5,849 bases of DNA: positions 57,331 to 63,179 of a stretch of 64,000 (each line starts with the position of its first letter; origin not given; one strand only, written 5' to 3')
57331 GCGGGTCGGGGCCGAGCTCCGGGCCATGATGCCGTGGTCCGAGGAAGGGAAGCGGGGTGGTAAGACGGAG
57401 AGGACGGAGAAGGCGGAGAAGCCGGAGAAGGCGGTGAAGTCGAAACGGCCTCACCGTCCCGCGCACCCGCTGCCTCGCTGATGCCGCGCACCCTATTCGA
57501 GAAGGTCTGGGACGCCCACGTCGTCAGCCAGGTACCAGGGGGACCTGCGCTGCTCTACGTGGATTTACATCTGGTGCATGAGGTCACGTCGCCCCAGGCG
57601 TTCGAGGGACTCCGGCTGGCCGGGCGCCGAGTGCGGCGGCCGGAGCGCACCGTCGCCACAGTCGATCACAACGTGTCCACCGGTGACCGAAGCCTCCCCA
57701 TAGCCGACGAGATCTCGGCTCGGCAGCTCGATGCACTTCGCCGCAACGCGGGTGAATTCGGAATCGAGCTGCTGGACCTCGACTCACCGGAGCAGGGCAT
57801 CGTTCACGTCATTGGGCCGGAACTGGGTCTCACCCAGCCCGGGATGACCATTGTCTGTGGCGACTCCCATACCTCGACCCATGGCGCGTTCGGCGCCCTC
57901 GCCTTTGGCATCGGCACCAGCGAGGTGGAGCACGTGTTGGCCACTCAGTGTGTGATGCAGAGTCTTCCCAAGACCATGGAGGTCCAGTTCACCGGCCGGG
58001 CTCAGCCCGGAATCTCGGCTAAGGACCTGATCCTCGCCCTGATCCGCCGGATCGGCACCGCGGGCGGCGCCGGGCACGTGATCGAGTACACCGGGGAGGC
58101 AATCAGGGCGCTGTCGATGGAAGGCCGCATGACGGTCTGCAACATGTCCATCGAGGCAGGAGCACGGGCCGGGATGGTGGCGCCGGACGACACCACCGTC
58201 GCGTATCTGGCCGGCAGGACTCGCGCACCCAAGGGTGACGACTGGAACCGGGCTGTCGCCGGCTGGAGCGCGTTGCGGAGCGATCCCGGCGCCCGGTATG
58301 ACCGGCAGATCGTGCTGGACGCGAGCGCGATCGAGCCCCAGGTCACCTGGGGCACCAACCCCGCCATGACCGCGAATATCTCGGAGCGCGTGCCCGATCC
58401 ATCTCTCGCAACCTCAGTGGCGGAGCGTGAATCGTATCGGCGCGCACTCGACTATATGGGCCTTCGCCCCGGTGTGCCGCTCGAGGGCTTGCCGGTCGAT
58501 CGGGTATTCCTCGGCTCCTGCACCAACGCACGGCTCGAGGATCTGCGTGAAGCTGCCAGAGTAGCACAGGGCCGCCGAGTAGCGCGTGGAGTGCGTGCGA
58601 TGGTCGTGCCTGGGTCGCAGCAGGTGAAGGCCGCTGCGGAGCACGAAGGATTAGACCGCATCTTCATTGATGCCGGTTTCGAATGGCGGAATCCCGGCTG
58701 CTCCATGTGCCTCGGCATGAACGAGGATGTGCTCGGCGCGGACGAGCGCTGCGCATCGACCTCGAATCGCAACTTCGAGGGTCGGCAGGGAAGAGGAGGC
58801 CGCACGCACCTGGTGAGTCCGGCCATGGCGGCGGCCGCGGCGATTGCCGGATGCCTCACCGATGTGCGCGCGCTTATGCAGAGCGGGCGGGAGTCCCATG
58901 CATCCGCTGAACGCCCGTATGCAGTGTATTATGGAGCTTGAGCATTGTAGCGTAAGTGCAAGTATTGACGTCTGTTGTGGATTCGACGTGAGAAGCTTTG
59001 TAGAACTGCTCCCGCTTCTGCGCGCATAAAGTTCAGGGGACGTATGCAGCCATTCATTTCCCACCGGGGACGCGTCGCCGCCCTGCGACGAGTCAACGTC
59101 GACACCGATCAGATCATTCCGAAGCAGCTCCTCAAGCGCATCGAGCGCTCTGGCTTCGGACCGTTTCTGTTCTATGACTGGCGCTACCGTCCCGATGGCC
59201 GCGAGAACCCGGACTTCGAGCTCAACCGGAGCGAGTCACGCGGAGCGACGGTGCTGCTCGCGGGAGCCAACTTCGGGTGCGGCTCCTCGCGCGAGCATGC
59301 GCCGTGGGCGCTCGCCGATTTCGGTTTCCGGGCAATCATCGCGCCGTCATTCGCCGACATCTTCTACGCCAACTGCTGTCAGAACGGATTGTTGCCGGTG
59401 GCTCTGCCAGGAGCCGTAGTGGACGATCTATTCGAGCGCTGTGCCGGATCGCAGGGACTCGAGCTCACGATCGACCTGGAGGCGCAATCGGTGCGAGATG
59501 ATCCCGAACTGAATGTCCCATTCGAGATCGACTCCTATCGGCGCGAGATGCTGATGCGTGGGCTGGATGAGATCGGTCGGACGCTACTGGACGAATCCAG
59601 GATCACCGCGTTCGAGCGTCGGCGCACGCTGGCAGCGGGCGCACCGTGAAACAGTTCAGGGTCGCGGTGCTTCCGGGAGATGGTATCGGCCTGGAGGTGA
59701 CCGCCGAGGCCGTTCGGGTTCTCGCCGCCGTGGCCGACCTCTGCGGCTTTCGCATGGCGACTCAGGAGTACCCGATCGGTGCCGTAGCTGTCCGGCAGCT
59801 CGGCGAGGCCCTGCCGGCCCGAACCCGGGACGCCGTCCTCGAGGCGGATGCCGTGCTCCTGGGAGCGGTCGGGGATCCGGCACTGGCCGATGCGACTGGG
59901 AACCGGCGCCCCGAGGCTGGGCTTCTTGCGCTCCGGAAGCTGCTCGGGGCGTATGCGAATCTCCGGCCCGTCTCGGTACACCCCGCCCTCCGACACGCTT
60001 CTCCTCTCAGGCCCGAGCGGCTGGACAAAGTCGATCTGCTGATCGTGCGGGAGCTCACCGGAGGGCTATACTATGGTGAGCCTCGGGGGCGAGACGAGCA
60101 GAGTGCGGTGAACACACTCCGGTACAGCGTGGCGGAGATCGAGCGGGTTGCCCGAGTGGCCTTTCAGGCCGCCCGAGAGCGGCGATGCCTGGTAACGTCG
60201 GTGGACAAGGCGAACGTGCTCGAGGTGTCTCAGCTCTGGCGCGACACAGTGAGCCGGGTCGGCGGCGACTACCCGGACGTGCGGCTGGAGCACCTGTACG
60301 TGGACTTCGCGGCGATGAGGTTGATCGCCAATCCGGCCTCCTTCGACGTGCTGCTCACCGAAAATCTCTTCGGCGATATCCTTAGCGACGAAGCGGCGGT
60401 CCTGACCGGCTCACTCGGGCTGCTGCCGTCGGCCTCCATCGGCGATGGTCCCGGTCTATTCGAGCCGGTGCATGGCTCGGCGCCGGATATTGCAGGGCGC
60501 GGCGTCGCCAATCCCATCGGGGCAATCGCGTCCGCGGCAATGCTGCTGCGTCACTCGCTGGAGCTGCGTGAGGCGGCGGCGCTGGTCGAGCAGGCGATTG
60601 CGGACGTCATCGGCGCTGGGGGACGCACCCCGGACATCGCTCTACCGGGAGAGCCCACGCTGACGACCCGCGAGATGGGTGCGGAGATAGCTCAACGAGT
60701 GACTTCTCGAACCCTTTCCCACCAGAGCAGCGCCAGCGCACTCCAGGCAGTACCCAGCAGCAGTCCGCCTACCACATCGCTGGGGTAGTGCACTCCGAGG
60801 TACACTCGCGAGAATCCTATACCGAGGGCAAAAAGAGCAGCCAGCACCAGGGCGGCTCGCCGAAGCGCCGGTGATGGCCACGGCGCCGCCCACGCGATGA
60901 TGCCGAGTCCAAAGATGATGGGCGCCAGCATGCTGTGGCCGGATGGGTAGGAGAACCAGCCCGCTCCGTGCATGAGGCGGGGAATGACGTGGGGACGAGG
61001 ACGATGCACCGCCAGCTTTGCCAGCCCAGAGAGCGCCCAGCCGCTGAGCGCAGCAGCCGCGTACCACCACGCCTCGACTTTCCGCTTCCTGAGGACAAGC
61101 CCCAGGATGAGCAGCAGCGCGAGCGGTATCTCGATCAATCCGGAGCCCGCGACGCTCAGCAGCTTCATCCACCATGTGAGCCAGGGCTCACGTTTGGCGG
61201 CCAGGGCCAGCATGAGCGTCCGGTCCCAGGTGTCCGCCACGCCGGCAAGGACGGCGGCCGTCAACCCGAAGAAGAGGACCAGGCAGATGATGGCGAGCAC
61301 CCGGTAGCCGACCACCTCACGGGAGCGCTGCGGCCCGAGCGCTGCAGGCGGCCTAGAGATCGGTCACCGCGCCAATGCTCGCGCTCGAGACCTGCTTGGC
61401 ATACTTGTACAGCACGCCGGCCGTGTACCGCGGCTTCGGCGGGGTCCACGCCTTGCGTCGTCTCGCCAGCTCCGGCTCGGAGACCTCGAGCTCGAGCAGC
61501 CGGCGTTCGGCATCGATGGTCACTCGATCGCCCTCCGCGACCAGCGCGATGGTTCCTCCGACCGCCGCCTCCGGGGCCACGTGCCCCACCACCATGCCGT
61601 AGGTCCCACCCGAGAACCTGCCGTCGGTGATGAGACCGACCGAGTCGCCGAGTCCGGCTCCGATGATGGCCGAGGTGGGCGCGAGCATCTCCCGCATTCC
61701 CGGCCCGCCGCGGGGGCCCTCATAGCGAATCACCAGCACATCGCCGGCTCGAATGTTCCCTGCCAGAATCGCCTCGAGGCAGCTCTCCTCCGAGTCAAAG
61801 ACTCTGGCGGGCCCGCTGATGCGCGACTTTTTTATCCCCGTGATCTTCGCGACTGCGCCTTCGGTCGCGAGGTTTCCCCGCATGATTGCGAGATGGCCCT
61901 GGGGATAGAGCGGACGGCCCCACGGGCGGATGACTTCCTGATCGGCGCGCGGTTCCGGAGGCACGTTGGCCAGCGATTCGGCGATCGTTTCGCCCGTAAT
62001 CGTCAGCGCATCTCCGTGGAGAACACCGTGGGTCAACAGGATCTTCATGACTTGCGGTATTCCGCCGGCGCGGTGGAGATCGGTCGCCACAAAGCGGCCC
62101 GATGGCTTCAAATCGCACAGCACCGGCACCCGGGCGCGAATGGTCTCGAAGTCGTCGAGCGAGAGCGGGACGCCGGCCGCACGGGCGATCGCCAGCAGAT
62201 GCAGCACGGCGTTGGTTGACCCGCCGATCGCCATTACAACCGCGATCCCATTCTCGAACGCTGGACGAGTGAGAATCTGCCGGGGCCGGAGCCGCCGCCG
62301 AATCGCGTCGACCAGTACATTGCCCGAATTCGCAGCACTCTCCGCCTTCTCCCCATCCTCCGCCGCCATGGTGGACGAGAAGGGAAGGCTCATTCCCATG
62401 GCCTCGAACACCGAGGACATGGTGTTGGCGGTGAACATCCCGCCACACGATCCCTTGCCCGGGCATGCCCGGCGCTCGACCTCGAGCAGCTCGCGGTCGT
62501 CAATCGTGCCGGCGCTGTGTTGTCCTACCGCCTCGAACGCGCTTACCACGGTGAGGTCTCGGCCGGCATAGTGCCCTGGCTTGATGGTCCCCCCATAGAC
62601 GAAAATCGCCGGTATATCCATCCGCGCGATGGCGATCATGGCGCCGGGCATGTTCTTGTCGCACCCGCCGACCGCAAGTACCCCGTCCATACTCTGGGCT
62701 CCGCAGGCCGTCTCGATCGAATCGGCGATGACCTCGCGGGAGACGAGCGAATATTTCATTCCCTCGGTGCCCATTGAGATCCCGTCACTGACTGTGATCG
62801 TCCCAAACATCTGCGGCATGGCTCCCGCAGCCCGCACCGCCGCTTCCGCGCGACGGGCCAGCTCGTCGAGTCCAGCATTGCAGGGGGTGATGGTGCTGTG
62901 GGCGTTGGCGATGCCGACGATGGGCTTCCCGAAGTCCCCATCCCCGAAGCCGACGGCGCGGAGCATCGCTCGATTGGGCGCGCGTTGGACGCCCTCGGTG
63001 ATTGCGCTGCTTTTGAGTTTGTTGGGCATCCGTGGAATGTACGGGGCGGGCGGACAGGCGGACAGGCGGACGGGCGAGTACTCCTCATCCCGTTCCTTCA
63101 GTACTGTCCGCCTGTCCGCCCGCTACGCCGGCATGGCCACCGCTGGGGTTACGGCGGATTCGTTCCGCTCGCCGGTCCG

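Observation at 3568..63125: Dispersed 7-9 bp tandem arrays are anchored on stop codons at 8 of about 11 loci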

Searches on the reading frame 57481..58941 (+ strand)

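Call 41: search_protein_families(library=pfam, proteins=[window:57481-58941:+])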
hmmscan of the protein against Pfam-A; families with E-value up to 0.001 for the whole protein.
window:57481-58941:+ (486 aa): 1 family
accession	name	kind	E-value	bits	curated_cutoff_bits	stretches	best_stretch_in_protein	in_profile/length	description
PF00330.25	Aconitase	-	1.5e-180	601.6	28.7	1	7-457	1-463/463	Aconitase family (aconitate hydratase)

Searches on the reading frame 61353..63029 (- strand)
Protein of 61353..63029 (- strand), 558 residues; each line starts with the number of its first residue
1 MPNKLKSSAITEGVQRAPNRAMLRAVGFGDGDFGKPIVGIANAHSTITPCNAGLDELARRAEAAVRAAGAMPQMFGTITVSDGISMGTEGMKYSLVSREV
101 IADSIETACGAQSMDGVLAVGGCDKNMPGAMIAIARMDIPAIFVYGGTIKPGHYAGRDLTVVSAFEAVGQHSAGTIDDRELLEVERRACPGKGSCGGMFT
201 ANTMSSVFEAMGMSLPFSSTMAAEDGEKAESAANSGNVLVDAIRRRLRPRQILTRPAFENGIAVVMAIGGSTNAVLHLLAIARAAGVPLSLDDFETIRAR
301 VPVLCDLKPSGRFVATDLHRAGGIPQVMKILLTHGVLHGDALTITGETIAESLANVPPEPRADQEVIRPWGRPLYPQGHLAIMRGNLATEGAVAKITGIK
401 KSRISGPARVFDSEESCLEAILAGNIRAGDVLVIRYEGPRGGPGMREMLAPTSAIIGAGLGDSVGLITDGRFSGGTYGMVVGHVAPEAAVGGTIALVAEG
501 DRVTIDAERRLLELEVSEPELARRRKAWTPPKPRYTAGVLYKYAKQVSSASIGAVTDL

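Call 41: search_protein_families(library=pfam, proteins=[window:61353-63029:-])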
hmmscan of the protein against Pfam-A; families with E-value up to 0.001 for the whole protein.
window:61353-63029:- (558 aa): 2 families
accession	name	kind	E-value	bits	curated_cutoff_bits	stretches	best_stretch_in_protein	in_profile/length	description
PF00920.27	ILVD_EDD_N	-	3.3e-128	427.7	27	1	35-351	1-315/316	Dihydroxy-acid/6-phosphogluconate dehydratase N-terminal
PF24877.1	ILV_EDD_C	-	3.8e-75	251.9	27.7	1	365-554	1-191/191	Dihydroxy-acid/6-phosphogluconate dehydratase C-terminal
